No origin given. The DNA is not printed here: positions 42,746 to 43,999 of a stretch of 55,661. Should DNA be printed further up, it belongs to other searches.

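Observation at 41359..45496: Sigma-54 / RocR-like activator controlling a BCCT-fold transporter plus an agmatinase-family hydrolase: candidate catabolic module for an unidentified guanidino compound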

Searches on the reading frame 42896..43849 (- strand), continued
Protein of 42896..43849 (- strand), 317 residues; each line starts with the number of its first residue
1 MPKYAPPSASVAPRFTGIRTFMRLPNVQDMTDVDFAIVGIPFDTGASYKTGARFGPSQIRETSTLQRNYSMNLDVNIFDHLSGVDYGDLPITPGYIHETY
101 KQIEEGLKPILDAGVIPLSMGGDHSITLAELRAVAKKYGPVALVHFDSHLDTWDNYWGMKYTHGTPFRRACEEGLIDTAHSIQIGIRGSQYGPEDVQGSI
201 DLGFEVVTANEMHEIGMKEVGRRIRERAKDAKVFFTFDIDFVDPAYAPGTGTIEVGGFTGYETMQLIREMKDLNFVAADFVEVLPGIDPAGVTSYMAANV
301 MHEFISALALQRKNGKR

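Call 31: search_solved_structures(query=window:42896-43849:-, max_evalue=1e-45, show_alignments=5)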
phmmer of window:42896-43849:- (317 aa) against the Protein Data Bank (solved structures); distinct sequences matched with E-value up to 1e-45: 7.
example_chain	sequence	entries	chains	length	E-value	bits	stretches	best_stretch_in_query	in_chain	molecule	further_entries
3nio_A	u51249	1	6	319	2.7e-76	260.2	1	6-308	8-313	Guanidinobutyrase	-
3nip_A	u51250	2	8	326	1.2e-73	251.5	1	6-309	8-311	3-guanidinopropionase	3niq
1gq6_A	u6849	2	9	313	7.1e-68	232.5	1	10-306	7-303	PROCLAVAMINATE AMIDINO HYDROLASE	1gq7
7lol_A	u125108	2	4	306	1.5e-57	198.6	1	20-307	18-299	Agmatinase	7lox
7lba_A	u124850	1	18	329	1.9e-57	198.2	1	20-307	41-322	Agmatinase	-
4dz4_A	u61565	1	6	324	2.5e-52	181.4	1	9-317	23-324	Agmatinase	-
9fek_A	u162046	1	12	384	2.8e-50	174.7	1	10-306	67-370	Putative agmatinase 2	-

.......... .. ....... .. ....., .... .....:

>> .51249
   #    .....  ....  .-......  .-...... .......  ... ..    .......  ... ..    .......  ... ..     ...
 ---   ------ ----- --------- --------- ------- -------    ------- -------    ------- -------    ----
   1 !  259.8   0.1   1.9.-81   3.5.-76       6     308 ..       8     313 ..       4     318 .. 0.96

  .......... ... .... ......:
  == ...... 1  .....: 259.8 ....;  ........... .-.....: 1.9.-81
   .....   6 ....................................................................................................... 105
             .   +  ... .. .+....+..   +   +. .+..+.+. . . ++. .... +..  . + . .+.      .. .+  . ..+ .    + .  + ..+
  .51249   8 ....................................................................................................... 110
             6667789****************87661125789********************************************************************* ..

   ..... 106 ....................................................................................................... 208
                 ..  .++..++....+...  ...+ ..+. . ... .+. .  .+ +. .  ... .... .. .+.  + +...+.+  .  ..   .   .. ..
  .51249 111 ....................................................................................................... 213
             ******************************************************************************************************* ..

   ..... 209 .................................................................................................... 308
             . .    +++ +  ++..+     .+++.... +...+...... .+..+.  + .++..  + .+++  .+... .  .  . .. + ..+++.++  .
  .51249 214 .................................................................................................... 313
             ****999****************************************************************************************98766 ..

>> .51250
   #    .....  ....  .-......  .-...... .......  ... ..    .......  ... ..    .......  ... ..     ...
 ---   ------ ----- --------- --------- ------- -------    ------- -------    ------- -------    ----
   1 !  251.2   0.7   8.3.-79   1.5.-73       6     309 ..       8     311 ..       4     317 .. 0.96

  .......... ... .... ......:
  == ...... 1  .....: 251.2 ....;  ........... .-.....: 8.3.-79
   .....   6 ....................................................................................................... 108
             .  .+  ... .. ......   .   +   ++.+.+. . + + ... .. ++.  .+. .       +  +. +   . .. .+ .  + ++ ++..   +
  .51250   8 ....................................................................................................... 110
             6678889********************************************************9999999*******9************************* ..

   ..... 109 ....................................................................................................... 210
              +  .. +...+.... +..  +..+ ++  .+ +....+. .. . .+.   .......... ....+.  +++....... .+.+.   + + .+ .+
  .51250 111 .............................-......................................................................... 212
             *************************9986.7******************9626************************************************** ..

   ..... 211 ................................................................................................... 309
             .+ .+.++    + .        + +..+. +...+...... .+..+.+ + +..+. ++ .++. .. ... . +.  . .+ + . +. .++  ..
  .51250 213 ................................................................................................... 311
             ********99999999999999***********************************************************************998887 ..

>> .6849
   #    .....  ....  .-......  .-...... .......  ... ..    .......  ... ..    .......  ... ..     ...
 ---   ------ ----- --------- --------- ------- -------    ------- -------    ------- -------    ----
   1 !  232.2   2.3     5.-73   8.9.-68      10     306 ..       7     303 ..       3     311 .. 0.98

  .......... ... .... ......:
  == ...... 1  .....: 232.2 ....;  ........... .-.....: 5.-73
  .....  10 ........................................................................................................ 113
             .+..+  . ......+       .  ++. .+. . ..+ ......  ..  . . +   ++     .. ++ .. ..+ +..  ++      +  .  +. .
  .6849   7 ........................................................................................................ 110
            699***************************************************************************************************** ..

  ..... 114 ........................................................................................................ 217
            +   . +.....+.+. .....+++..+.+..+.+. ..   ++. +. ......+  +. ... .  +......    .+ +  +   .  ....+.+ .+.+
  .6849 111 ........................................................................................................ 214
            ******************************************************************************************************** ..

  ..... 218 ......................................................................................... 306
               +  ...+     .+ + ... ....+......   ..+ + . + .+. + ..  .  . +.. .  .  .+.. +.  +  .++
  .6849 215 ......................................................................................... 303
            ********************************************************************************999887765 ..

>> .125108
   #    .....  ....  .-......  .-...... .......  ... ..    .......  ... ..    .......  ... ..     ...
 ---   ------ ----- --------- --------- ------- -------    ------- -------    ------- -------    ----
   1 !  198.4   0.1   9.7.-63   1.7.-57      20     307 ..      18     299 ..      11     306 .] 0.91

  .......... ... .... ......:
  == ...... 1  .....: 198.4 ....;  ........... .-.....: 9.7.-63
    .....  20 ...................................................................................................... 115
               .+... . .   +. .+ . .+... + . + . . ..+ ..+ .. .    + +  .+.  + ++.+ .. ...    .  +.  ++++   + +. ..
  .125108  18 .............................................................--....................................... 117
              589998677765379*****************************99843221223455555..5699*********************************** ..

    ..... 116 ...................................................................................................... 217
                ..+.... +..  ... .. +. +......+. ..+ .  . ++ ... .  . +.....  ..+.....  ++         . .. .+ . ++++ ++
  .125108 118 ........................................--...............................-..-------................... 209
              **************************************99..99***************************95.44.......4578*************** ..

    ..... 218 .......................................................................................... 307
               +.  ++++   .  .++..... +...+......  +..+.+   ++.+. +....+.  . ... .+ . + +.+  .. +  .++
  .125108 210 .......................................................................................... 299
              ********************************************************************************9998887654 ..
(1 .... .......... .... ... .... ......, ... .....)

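Call 39: search_protein_families(library=pfam, proteins=[L023:10505-12169:+, L023:12554-13555:+, L022:6896-7870:+, L022:5767-6669:+, L022:9294-12233:+, L020:1535-2746:+, L021:8893-10566:+, L021:5306-5803:+, L017:2754-3659:-, L017:5412-6434:-], max_evalue=0.00001)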
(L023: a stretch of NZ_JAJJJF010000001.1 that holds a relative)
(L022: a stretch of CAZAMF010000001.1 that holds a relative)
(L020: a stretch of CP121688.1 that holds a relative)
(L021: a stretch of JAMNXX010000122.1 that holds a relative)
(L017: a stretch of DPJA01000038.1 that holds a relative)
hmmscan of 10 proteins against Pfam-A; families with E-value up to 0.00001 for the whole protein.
L023:10505-12169:+ (554 aa): 2 families
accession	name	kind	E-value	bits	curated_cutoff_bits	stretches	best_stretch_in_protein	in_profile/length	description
PF07969.17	Amidohydro_3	-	9.2e-95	319.3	29.7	1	54-544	1-472/472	Amidohydrolase family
PF01979.26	Amidohydro_1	-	3.8e-26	92.6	25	1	217-543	29-345/345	Amidohydrolase family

L023:12554-13555:+ (333 aa): 1 family
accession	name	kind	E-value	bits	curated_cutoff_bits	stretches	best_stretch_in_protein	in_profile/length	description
PF12784.13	PDDEXK_2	-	2.6e-61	207.7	27.4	1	22-264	2-229/229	PD-(D/E)XK nuclease family transposase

L022:6896-7870:+ (324 aa): 2 families
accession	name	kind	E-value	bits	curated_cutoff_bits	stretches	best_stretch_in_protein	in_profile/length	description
PF02826.25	2-Hacid_dh_C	-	1.6e-43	148.6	25.1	1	112-290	1-178/178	D-isomer specific 2-hydroxyacid dehydrogenase, NAD binding domain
PF00389.36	2-Hacid_dh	-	1.7e-21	76.8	24.6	1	18-317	10-129/134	D-isomer specific 2-hydroxyacid dehydrogenase, catalytic domain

L022:5767-6669:+ (300 aa): 4 families
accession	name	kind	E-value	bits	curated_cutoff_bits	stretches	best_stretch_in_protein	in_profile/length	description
PF12833.13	HTH_18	-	1.7e-19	70.4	33.6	1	217-293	2-78/80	Helix-turn-helix domain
PF00165.29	HTH_AraC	-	4.3e-12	46.3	26.6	1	258-293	7-41/42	Bacterial regulatory helix-turn-helix proteins, AraC family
PF07883.17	Cupin_2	-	1.6e-08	34.5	27.2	1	32-89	5-61/70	Cupin domain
PF02311.25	AraC_binding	-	3.3e-08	33.8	21.1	1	32-174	10-134/135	AraC-like ligand binding domain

L022:9294-12233:+ (979 aa): 3 families
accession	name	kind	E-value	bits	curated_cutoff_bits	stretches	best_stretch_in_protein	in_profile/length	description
PF00395.25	SLH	-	2.6e-36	123.8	20.8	2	872-913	1-43/44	S-layer homology domain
PF13753.12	SWM_repeat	-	1.9e-06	28.4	27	1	240-324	5-83/86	Putative flagellar system-associated repeat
PF00041.27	fn3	-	9.7e-06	26.2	25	0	690-730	41-71/84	Fibronectin type III domain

L020:1535-2746:+ (403 aa): 3 families
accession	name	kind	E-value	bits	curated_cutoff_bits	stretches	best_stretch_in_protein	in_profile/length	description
PF01262.27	AlaDh_PNT_C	-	6.8e-63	212.4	23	1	142-351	3-213/214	Alanine dehydrogenase/PNT, C-terminal domain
PF05222.21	AlaDh_PNT_N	-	7.6e-37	127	30.4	1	9-126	1-118/136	Alanine dehydrogenase/PNT, N-terminal domain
PF02826.25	2-Hacid_dh_C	-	6.7e-10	39.1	25.1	1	167-267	36-127/178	D-isomer specific 2-hydroxyacid dehydrogenase, NAD binding domain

L021:8893-10566:+ (557 aa): 2 families
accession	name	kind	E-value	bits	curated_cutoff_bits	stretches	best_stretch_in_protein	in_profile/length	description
PF00015.26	MCPsignal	-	1.6e-30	106.6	34.6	1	184-324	2-142/172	Methyl-accepting chemotaxis protein (MCP) signalling domain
PF22673.2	MCP-like_PDC_1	-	1.6e-11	45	27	1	353-473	1-111/113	Methyl-accepting chemotaxis protein-like, first PDC sensor domain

L021:5306-5803:+ (165 aa): 1 family
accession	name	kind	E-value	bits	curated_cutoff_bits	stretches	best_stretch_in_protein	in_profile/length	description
PF09719.15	C_GCAxxG_C_C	-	1.4e-23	83.6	27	1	31-158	1-117/118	Putative redox-active protein (C_GCAxxG_C_C)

L017:2754-3659:- (301 aa): 2 families
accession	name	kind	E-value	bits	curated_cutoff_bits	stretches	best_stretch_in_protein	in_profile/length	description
PF00497.25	SBP_bac_3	-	2.4e-33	115.2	26.4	1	69-290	1-129/132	Bacterial extracellular solute-binding proteins, family 3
PF10613.14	Lig_chan-Glu_bd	-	9.2e-06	26.2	30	0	118-164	58-114/115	Ligated ion channel L-glutamate- and glycine-binding site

L017:5412-6434:- (340 aa): 2 families
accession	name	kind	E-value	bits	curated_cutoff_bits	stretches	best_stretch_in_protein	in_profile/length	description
PF00465.25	Fe-ADH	-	3.9e-22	79.1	31.3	1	24-164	20-167/168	Iron-containing alcohol dehydrogenase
PF25137.1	ADH_Fe_C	-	7e-12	45.9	27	1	179-283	4-106/194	Fe-containing alcohol dehydrogenase family, C-terminal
